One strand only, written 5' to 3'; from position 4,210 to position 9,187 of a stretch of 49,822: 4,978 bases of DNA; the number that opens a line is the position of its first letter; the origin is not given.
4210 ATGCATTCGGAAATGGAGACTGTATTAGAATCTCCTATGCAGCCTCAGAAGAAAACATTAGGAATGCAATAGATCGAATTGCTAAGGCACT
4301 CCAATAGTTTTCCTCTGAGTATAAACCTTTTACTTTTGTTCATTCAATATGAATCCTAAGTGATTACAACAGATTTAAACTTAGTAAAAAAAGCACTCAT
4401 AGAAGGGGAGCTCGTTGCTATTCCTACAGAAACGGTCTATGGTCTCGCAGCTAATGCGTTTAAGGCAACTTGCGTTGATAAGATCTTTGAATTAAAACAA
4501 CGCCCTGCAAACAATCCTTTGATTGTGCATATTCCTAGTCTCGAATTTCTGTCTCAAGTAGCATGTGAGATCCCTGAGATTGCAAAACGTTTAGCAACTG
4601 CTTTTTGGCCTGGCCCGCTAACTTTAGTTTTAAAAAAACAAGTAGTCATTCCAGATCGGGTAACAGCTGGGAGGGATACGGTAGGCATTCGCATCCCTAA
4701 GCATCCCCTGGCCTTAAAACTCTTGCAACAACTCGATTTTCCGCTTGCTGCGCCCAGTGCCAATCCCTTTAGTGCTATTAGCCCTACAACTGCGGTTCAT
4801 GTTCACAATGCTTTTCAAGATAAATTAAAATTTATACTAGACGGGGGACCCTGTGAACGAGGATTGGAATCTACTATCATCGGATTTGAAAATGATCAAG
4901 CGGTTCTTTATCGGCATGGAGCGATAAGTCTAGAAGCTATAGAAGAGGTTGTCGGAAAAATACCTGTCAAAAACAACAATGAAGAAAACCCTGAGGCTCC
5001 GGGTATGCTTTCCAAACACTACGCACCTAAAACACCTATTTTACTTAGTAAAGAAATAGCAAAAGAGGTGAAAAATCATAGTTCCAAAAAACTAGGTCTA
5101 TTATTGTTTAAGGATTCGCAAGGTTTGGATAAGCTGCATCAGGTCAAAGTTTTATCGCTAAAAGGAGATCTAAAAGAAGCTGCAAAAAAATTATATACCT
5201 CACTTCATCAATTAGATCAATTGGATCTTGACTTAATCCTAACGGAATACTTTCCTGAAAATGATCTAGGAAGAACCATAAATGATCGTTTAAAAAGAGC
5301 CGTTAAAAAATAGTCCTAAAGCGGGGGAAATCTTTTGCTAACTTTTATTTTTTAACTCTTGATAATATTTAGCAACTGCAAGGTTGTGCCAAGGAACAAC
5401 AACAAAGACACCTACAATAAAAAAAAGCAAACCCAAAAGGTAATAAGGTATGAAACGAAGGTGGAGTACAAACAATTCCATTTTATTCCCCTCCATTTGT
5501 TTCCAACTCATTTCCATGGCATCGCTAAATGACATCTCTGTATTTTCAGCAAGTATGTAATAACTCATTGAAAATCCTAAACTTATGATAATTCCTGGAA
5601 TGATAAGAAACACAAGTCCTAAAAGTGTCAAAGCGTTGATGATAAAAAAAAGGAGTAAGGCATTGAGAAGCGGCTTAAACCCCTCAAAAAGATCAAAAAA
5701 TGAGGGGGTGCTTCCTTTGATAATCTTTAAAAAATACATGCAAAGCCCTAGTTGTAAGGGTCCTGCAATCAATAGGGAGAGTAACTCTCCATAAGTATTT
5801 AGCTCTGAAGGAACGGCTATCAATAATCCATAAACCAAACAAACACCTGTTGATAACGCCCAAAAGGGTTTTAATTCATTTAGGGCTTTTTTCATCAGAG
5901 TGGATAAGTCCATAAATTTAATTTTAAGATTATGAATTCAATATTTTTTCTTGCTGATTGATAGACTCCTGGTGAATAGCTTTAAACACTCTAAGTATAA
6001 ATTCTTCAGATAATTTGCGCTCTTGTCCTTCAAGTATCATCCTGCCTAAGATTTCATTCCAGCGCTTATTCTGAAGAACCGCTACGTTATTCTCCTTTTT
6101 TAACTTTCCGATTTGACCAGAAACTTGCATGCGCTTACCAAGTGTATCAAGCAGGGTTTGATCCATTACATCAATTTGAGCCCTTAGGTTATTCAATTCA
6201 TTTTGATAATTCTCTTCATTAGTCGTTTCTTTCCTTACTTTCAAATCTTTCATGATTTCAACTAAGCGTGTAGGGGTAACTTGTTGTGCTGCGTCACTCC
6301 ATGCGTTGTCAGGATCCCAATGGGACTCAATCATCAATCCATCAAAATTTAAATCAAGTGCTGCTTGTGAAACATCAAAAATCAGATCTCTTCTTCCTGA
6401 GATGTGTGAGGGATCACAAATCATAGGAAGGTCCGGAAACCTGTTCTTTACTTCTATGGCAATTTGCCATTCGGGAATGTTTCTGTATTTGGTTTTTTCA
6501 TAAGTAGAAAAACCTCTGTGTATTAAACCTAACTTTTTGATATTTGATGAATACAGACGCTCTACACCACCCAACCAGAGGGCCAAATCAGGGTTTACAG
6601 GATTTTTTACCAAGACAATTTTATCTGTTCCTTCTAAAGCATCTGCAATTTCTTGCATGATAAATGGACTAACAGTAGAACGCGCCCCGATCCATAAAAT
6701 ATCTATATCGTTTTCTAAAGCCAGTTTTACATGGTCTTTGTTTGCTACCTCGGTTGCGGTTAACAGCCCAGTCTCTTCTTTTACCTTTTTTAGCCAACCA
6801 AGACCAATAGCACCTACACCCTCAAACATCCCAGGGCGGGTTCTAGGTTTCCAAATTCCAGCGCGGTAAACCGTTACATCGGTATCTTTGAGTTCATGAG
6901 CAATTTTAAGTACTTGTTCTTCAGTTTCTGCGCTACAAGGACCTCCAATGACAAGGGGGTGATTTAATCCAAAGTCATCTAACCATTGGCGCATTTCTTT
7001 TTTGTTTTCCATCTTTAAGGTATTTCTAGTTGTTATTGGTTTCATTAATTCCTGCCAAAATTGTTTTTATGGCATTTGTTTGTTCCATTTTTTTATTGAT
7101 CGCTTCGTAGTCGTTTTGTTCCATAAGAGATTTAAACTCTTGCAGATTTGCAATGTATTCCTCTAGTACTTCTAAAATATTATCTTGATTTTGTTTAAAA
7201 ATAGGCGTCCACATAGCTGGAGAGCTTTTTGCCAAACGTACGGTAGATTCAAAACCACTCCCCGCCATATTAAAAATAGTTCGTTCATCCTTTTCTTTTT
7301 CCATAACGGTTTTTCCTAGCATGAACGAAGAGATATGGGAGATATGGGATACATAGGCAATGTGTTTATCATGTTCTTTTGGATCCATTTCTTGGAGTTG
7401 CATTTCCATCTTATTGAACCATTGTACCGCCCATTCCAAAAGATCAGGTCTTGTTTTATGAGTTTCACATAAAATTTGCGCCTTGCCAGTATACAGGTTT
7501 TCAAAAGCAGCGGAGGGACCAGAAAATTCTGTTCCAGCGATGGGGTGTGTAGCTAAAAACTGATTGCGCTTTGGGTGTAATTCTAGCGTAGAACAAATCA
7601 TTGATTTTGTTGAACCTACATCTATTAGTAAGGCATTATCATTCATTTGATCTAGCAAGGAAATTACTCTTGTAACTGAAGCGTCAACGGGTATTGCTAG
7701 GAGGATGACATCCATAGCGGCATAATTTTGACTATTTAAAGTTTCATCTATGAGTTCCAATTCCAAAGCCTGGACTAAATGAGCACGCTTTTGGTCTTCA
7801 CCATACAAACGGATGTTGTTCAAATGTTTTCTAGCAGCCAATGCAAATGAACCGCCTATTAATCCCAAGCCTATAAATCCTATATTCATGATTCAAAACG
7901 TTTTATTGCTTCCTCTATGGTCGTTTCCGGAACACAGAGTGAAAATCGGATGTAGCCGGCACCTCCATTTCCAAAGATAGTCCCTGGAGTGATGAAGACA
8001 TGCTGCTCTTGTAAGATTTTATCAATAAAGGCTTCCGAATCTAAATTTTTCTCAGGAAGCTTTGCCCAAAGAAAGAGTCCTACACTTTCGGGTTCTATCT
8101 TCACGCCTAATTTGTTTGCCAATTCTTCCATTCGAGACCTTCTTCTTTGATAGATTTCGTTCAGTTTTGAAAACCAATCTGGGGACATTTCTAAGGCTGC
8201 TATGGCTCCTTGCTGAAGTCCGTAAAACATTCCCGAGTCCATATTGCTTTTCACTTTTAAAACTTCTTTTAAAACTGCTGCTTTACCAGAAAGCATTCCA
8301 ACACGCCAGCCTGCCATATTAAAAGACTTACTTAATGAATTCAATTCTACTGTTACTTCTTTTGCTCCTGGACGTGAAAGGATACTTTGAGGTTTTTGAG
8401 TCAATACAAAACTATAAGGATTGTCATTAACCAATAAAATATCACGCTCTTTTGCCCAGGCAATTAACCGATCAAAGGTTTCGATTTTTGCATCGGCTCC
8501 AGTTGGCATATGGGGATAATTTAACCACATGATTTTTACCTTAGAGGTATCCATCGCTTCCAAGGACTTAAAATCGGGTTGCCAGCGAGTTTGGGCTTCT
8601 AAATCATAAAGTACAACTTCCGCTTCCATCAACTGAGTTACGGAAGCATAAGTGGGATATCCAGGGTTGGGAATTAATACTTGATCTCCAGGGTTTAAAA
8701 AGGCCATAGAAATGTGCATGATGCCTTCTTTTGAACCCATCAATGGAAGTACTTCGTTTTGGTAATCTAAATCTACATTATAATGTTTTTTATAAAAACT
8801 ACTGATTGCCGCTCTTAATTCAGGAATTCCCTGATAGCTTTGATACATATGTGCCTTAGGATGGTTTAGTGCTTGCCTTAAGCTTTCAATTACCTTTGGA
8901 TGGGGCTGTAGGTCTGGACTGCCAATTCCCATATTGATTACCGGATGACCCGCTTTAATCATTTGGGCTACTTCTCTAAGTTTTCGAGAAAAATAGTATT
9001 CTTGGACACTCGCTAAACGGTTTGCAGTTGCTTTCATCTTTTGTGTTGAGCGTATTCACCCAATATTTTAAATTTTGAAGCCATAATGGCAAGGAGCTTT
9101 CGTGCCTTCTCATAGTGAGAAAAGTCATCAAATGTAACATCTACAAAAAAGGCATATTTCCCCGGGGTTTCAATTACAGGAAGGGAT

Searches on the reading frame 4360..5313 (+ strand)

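Call 6: search_protein_families(library=pfam, proteins=[window:4360-5313:+])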
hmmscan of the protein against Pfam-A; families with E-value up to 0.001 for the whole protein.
window:4360-5313:+ (317 aa): 2 families
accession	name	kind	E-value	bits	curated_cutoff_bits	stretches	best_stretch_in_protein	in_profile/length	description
PF01300.24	Sua5_yciO_yrdC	-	1.7e-58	197.5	25.1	1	12-187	2-178/178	Telomere recombination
PF03481.19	Sua5_C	-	6.3e-29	101.7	22.9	1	189-314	1-134/136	Threonylcarbamoyl-AMP synthase, C-terminal domain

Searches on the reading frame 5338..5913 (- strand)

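Call 6: search_protein_families(library=pfam, proteins=[window:5338-5913:-])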
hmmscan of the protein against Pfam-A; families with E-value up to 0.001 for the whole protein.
window:5338-5913:- (191 aa): 2 families
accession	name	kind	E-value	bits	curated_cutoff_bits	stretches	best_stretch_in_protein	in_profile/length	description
PF06161.16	DUF975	-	1.9e-21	77.4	34.8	1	98-190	150-242/243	Protein of unknown function (DUF975)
PF06790.16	UPF0259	-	1.4e-05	25.4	31.4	1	45-138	91-185/248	Uncharacterised protein family (UPF0259)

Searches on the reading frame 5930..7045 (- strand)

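Call 6: search_protein_families(library=pfam, proteins=[window:5930-7045:-])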
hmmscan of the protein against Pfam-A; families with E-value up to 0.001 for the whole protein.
window:5930-7045:- (371 aa): 2 families
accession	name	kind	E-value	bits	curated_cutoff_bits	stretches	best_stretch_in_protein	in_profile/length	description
PF00793.26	DAHP_synth_1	-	7.9e-37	127.1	25.5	1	28-269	15-262/270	DAHP synthetase I family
PF01817.26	CM_2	-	4.8e-22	78.4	27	1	287-366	1-80/80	Chorismate mutase type II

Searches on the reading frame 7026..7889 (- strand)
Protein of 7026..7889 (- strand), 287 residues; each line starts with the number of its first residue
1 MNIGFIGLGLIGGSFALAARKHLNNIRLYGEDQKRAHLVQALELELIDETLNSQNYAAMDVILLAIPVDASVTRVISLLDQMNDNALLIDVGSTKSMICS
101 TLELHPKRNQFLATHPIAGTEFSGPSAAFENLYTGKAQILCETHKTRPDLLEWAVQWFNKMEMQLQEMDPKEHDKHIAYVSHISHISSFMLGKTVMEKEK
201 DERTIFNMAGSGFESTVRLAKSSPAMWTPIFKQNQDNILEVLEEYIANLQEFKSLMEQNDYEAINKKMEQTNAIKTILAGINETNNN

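Call 6: search_protein_families(library=pfam, proteins=[window:7026-7889:-])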
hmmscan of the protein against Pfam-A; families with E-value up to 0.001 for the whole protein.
window:7026-7889:- (287 aa): 4 families
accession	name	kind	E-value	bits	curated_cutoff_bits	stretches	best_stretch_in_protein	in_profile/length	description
PF02153.23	PDH_N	-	1.2e-29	103.3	26.5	1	15-162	1-149/154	Prephenate dehydrogenase, nucleotide-binding domain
PF20463.3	PDH_C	-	6.3e-28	97.5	22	1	169-270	1-102/102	Prephenate dehydrogenase, dimerization domain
PF03446.21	NAD_binding_2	-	2.2e-09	37.9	21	1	2-98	1-99/161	NAD binding domain of 6-phosphogluconate dehydrogenase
PF03807.23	F420_oxidored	-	5.6e-06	27.3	21.6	1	3-91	2-91/94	NADP oxidoreductase coenzyme F420-dependent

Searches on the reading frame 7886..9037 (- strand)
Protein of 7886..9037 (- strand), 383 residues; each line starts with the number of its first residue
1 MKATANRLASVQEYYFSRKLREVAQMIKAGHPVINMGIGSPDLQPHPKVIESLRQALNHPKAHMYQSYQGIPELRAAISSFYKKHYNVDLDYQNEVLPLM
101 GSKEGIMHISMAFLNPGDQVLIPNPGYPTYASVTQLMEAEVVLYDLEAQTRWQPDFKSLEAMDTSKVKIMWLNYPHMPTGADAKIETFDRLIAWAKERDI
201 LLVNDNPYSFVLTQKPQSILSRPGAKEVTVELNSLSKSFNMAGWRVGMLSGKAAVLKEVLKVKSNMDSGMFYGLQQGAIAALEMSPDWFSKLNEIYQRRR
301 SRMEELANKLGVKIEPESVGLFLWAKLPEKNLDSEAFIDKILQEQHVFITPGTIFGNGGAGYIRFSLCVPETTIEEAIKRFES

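Call 6: search_protein_families(library=pfam, proteins=[window:7886-9037:-])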
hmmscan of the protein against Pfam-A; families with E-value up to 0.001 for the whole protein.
window:7886-9037:- (383 aa): 1 family
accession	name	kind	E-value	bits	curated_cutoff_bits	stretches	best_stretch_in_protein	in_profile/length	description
PF00155.27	Aminotran_1_2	-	3.4e-65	221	19.7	1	32-381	2-361/361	Aminotransferase class I and II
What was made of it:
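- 5930..9867 (-): Regulated operon: pheA (9867..9034), aminotransferase (9037..7886), prephenate dehydrogenase (7889..7026) and DAHP synthase/chorismate mutase (7045..5930). Pfam hits in call 6.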
